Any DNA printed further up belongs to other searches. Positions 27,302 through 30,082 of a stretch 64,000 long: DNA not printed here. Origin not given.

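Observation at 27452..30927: DsrE/F/H-like sulfur-relay trio translationally coupled to a membrane polyferredoxin carrying an unknown C-terminal domain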

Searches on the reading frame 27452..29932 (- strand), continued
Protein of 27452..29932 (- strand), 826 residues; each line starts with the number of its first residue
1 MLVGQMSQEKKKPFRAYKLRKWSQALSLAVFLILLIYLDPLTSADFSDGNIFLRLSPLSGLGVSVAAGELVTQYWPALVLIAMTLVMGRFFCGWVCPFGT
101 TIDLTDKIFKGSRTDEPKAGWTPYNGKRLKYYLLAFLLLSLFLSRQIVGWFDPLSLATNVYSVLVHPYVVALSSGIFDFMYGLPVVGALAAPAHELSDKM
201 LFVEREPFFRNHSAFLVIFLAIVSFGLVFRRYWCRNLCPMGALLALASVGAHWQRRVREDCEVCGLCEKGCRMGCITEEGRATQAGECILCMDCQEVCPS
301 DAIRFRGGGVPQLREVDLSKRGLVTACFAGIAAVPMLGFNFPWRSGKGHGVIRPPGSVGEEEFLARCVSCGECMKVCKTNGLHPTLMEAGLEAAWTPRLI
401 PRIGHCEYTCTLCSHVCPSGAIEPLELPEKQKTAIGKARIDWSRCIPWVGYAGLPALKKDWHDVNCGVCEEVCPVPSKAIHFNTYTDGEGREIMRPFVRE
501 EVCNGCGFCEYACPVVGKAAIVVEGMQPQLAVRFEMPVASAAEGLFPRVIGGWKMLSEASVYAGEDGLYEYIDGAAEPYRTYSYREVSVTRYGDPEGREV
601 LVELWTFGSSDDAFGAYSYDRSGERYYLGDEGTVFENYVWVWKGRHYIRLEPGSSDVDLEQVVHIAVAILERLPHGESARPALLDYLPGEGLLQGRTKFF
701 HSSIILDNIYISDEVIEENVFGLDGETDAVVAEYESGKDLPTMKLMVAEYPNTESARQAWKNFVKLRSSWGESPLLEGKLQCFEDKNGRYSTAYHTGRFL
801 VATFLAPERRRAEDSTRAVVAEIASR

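Call 9: find_encoding_contigs(protein=P0060, flank=6000, max_places=2)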
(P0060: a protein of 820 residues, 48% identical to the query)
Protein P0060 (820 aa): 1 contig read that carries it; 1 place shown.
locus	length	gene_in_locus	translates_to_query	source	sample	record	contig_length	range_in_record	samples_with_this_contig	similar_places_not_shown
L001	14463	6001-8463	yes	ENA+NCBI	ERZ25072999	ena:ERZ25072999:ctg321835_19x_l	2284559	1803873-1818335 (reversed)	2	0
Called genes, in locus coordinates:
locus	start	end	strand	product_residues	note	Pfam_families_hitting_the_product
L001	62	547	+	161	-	-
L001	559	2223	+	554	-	PF02424:ApbE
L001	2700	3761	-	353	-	PF00155:Aminotran_1_2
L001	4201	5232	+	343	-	PF05345:He_PIG (weak)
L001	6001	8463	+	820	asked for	PF12801:Fer4_5, PF00037:Fer4 (faint), PF25160:LdpA_Fe-S-bd (faint), PF12801:Fer4_5, PF13187:Fer4_9 (faint), PF13484:Fer4_16 (faint), PF12838:Fer4_7, PF20244:DUF6599, +5 more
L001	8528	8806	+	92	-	PF00312:Ribosomal_S15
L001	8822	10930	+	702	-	PF01138:RNase_PH, PF03725:RNase_PH_C, PF03726:PNPase, PF01138:RNase_PH, PF07650:KH_2 (faint), PF00013:KH_1, PF00575:S1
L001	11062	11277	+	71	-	PF00313:CSD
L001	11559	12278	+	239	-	PF00512:HisKA, PF02518:HATPase_c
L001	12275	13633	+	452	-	PF00072:Response_reg, PF23198:PDE8A_N (faint), PF00158:Sigma54_activat, PF01078:Mg_chelatase (faint), PF14532:Sigma54_activ_2, PF07728:AAA_5 (weak), PF25601:AAA_lid_14, PF02954:HTH_8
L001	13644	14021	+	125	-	-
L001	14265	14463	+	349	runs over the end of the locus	PF02743:dCache_1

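Call 10: find_encoding_contigs(protein=P0085, flank=6000, max_places=2)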
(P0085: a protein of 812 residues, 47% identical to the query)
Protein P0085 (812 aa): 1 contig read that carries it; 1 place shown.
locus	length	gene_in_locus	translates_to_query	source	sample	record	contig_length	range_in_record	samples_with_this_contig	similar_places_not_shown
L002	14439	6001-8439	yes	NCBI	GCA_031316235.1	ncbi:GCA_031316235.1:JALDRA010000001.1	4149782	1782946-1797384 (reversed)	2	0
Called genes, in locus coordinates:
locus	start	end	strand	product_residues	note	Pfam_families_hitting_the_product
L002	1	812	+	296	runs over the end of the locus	PF03460:NIR_SIR_ferr, PF01077:NIR_SIR, PF12837:Fer4_6 (weak), PF14697:Fer4_21 (weak), PF12838:Fer4_7, PF13187:Fer4_9, PF12837:Fer4_6 (weak), PF00037:Fer4 (weak), +3 more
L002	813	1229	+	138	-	PF02635:DsrE (weak), PF13686:DrsE_2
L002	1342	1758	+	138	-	PF14464:Prok-JAB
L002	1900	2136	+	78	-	PF01206:TusA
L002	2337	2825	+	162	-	-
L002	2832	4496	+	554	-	PF02424:ApbE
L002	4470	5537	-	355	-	PF00155:Aminotran_1_2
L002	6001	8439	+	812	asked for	PF00037:Fer4 (faint), PF12801:Fer4_5, PF25160:LdpA_Fe-S-bd (faint), PF12801:Fer4_5, PF13187:Fer4_9 (faint), PF13484:Fer4_16 (faint), PF12838:Fer4_7, PF20244:DUF6599, +5 more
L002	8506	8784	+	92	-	PF00312:Ribosomal_S15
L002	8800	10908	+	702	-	PF01138:RNase_PH, PF03725:RNase_PH_C, PF03726:PNPase, PF01138:RNase_PH, PF07650:KH_2 (faint), PF00013:KH_1, PF00575:S1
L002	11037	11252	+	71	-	PF00313:CSD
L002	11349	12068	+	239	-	PF00512:HisKA, PF02518:HATPase_c, PF14501:HATPase_c_5 (weak)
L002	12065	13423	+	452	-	PF00072:Response_reg, PF00158:Sigma54_activat, PF01078:Mg_chelatase (faint), PF14532:Sigma54_activ_2, PF07728:AAA_5 (weak), PF25601:AAA_lid_14, PF02954:HTH_8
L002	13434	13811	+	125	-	-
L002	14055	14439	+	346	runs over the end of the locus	PF02743:dCache_1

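Call 11: find_encoding_contigs(protein=P0005, flank=6000, max_places=2)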
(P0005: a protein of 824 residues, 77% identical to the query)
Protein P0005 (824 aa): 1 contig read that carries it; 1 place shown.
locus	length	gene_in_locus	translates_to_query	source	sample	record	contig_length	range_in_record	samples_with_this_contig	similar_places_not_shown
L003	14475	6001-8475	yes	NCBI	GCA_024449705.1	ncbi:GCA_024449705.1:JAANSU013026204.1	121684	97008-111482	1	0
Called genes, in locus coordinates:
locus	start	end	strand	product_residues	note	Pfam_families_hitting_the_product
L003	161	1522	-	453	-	PF00902:TatC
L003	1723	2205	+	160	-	PF00885:DMRL_synthase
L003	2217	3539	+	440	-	PF01029:NusB, PF02811:PHP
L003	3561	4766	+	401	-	PF02881:SRP54_N, PF00448:SRP54, PF13401:AAA_22 (faint), PF13604:AAA_30 (weak)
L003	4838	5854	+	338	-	PF04015:DUF362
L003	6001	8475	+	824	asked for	PF12801:Fer4_5, PF00037:Fer4 (faint), PF13484:Fer4_16 (faint), PF14697:Fer4_21 (faint), PF12801:Fer4_5 (weak), PF13187:Fer4_9 (faint), PF12838:Fer4_7, PF20244:DUF6599, +1 more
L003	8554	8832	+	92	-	PF00312:Ribosomal_S15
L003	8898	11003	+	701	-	PF01138:RNase_PH, PF03725:RNase_PH_C, PF03726:PNPase, PF01138:RNase_PH, PF07650:KH_2 (weak), PF00013:KH_1, PF22675:KH-I_KHDC4-BBP (weak), PF00575:S1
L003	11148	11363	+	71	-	PF00313:CSD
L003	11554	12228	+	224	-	PF00512:HisKA, PF02518:HATPase_c, PF10090:HPTransfase (faint)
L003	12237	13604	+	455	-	PF00072:Response_reg, PF00158:Sigma54_activat, PF14532:Sigma54_activ_2, PF07724:AAA_2 (weak), PF07728:AAA_5, PF00004:AAA (weak), PF25601:AAA_lid_14, PF02954:HTH_8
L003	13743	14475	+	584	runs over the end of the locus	PF00317:Ribonuc_red_lgN, PF02867:Ribonuc_red_lgC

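Call 12: find_encoding_contigs(protein=P0069, flank=6000, max_places=2)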
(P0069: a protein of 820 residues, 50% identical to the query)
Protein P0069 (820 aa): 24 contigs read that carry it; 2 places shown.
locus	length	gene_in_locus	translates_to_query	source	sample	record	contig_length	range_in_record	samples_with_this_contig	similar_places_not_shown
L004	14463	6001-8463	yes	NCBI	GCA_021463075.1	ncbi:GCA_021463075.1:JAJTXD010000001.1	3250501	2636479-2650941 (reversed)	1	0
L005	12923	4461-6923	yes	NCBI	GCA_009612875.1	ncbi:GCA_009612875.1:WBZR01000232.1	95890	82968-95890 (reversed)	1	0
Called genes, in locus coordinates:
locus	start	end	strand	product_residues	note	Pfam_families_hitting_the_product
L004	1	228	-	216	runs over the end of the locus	PF13174:TPR_6 (faint), PF13428:TPR_14 (faint), PF13181:TPR_8 (faint), PF14559:TPR_19 (faint), PF13424:TPR_12 (weak), PF00515:TPR_1 (faint), PF07719:TPR_2 (weak), PF13432:TPR_16, +2 more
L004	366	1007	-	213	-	PF02811:PHP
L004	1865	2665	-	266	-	-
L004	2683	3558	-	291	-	PF09459:EB_dh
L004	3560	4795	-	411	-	PF00083:Sugar_tr (faint), PF07690:MFS_1, PF12832:MFS_1_like (weak), PF05977:MFS_3, PF12832:MFS_1_like, PF13347:MFS_2, PF07690:MFS_1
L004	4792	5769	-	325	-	PF20229:ChrB_N, PF09828:ChrB_C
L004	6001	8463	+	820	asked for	PF12801:Fer4_5, PF00037:Fer4 (faint), PF12797:Fer4_2 (faint), PF12798:Fer4_3 (faint), PF12837:Fer4_6 (faint), PF12801:Fer4_5, PF12838:Fer4_7 (weak), PF20244:DUF6599, +7 more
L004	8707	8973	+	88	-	PF00312:Ribosomal_S15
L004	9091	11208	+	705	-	PF01138:RNase_PH, PF03725:RNase_PH_C, PF03726:PNPase, PF01138:RNase_PH, PF07650:KH_2 (weak), PF00013:KH_1, PF22675:KH-I_KHDC4-BBP (weak), PF00575:S1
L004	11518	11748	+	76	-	-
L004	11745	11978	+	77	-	PF01850:PIN (weak)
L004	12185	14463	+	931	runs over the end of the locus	PF04313:HSDR_N, PF04480:DUF559, PF04851:ResIII, PF18766:SWI2_SNF2, PF22679:T1R_D3-like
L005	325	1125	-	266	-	-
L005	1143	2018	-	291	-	PF09459:EB_dh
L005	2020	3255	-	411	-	PF00083:Sugar_tr (faint), PF07690:MFS_1, PF12832:MFS_1_like (weak), PF05977:MFS_3, PF12832:MFS_1_like, PF13347:MFS_2, PF07690:MFS_1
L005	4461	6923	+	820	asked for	PF12801:Fer4_5, PF00037:Fer4 (faint), PF12797:Fer4_2 (faint), PF12798:Fer4_3 (faint), PF12837:Fer4_6 (faint), PF12801:Fer4_5, PF12838:Fer4_7 (weak), PF20244:DUF6599, +7 more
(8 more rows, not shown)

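Call 13: find_encoding_contigs(protein=P0013, flank=6000, max_places=2)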
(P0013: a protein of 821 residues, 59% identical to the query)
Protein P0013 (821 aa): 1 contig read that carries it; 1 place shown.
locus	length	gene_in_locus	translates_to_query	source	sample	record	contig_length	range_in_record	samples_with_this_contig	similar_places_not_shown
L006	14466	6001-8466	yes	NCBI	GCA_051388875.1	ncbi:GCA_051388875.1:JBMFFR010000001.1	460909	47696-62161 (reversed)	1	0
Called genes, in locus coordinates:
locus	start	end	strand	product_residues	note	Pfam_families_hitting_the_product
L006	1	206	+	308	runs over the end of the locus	PF00089:Trypsin, PF13365:Trypsin_2, PF00595:PDZ, PF13180:PDZ_2, PF17820:PDZ_6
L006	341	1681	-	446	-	PF00902:TatC, PF04773:FecR (weak)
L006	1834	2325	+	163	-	PF00885:DMRL_synthase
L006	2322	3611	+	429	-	PF01029:NusB, PF02811:PHP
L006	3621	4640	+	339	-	PF13401:AAA_22 (faint), PF02881:SRP54_N, PF00448:SRP54, PF13604:AAA_30 (weak)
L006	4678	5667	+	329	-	PF04015:DUF362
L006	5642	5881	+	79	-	-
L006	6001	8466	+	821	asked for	PF12801:Fer4_5, PF00037:Fer4 (faint), PF12798:Fer4_3 (faint), PF12837:Fer4_6 (faint), PF12801:Fer4_5 (weak), PF13187:Fer4_9 (faint), PF12838:Fer4_7 (weak), PF20244:DUF6599, +5 more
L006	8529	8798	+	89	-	PF00312:Ribosomal_S15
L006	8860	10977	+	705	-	PF01138:RNase_PH, PF03725:RNase_PH_C, PF03726:PNPase, PF01138:RNase_PH, PF00013:KH_1, PF22675:KH-I_KHDC4-BBP (weak), PF00575:S1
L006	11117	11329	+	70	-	PF00313:CSD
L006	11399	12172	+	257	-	PF00512:HisKA, PF02518:HATPase_c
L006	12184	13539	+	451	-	PF00072:Response_reg, PF00158:Sigma54_activat, PF01078:Mg_chelatase (weak), PF14532:Sigma54_activ_2, PF07724:AAA_2 (weak), PF07728:AAA_5 (weak), PF25601:AAA_lid_14, PF02954:HTH_8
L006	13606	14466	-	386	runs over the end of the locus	PF00266:Aminotran_5, PF01041:DegT_DnrJ_EryC1 (faint)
